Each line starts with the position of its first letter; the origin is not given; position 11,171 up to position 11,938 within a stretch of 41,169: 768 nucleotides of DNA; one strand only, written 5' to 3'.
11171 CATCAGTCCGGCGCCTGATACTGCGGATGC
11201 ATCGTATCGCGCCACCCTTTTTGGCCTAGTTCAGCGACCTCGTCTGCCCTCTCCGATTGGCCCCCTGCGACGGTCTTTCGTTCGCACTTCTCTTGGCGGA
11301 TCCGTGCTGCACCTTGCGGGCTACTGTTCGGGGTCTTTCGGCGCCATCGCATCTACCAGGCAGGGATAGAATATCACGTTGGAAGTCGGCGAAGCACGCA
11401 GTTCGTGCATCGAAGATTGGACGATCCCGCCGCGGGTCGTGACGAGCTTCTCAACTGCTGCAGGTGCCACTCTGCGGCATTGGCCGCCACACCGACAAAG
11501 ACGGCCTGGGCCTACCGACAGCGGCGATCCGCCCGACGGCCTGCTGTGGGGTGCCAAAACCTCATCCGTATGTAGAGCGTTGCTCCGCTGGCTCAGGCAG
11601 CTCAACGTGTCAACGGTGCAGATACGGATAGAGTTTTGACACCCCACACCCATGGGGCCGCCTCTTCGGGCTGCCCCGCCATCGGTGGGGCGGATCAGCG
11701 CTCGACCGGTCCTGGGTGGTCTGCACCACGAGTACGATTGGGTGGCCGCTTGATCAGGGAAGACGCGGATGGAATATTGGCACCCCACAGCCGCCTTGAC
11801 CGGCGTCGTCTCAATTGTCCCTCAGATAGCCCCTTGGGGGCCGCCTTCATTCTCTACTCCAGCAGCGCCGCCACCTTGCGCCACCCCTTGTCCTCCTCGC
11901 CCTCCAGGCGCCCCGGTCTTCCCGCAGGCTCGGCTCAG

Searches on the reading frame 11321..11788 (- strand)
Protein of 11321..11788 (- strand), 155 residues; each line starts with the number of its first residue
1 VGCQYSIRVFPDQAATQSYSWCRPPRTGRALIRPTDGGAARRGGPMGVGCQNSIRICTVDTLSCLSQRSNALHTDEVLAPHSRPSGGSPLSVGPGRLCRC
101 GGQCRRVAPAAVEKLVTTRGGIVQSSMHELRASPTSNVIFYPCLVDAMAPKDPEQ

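Call 55: search_protein_families(library=pfam, proteins=[window:11321-11788:-], max_evalue=0.05)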
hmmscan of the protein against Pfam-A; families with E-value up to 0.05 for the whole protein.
window:11321-11788:- (155 aa): 0 families
